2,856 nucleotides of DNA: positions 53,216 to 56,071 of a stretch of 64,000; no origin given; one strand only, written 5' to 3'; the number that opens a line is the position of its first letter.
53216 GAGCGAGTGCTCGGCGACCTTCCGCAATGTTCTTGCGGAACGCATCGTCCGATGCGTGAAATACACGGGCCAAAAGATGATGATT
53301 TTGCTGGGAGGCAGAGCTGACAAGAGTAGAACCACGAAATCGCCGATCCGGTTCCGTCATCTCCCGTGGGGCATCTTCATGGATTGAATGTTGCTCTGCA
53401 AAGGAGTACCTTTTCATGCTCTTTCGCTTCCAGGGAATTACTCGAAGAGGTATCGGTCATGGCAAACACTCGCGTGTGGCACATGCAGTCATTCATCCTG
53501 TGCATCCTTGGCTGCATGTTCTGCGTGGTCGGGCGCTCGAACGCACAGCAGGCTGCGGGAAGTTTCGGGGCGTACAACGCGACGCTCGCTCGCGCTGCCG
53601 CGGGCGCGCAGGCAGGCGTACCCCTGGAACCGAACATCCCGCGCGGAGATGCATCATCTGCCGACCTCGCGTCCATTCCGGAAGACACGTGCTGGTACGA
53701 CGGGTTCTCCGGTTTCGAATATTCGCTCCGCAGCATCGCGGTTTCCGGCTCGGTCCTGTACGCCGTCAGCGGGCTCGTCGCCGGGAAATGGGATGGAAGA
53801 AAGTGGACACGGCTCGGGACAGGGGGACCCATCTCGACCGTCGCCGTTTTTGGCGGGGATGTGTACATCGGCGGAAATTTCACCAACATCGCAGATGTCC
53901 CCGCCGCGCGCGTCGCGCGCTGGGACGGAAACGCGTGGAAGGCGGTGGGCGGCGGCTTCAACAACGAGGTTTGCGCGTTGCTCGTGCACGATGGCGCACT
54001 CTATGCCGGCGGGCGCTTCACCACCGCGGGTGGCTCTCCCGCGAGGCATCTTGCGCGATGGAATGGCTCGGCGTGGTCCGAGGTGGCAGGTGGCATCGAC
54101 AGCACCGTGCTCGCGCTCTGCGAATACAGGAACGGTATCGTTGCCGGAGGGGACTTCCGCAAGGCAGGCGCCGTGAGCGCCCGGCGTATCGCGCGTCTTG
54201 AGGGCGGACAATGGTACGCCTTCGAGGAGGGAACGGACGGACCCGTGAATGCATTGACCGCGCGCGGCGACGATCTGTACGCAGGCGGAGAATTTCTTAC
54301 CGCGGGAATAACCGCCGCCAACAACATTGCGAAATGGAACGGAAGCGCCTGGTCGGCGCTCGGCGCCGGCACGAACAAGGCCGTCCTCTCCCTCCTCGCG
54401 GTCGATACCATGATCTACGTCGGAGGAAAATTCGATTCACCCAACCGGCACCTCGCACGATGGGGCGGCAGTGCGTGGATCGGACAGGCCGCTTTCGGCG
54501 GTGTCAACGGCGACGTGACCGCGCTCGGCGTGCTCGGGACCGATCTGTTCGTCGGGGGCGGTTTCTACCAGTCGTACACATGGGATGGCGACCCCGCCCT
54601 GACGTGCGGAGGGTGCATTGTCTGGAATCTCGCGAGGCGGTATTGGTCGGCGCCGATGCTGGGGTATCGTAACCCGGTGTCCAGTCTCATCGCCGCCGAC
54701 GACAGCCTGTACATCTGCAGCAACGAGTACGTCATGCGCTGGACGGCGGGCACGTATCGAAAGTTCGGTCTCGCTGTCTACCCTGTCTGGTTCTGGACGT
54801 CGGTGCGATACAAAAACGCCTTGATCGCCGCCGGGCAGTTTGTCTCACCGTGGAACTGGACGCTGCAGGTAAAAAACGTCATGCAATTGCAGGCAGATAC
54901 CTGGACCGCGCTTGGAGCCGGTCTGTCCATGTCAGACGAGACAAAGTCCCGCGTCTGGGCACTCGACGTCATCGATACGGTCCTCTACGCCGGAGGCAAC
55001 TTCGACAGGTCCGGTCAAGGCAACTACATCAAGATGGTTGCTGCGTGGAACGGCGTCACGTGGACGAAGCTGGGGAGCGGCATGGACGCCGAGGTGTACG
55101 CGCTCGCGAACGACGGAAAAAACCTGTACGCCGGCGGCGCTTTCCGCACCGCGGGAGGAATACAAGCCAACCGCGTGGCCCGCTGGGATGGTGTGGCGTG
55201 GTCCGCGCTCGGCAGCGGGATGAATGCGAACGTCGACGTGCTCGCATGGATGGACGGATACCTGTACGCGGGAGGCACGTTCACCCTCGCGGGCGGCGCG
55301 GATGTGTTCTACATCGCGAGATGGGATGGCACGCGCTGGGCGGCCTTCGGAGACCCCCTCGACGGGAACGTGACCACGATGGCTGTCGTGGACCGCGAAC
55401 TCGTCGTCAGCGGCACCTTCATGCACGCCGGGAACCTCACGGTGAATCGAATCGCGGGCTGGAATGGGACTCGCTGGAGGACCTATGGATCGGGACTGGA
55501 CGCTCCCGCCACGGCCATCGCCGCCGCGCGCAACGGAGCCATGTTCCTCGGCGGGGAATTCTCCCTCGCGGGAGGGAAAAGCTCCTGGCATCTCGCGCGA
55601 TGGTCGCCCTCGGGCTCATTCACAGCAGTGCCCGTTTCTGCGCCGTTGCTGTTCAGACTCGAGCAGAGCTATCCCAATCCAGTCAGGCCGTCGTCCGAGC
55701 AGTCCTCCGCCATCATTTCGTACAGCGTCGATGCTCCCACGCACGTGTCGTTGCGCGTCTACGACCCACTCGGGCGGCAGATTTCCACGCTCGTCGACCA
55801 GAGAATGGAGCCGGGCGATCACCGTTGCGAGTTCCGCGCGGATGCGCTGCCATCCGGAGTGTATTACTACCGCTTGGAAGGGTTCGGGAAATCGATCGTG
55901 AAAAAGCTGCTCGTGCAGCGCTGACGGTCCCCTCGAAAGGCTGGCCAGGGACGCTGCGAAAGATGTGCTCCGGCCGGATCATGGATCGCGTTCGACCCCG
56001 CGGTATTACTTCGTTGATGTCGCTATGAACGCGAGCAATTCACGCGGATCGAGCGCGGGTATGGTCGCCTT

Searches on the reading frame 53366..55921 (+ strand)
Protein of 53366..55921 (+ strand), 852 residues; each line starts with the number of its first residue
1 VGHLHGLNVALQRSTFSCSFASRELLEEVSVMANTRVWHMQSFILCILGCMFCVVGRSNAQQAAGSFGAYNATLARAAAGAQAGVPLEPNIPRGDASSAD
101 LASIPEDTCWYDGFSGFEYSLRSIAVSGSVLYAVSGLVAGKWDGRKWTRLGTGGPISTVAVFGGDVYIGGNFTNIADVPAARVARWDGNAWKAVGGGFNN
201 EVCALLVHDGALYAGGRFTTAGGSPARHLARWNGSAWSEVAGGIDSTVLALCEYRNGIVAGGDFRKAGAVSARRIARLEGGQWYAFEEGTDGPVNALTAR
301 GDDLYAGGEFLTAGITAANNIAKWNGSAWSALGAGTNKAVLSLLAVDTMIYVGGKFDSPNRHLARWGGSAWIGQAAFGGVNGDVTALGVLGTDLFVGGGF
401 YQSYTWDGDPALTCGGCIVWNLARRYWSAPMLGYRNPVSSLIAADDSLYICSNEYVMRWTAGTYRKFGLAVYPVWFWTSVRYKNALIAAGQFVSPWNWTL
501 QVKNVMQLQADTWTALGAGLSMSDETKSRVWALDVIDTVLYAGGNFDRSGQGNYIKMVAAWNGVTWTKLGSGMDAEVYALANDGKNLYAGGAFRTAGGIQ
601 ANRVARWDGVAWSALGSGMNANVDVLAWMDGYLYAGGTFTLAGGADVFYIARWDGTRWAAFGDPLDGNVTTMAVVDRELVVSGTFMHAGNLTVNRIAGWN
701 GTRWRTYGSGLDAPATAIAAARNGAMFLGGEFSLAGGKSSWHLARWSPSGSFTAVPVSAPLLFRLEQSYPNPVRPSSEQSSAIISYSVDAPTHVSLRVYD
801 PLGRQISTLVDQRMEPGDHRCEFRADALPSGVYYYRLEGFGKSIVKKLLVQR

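Call 74: search_protein_families(library=pfam, proteins=[window:53366-55921:+], max_evalue=0.00001)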
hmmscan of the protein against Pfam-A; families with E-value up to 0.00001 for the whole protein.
window:53366-55921:+ (852 aa): 2 families
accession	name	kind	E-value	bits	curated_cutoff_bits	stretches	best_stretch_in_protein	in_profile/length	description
PF12768.13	Rax2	-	6.3e-17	62.2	28.8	1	574-718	23-172/254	Rax2 C-terminal beta propeller domain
PF17164.10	DUF5122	-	3.3e-13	50.1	27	0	209-231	3-25/36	Domain of unknown function (DUF5122) beta-propeller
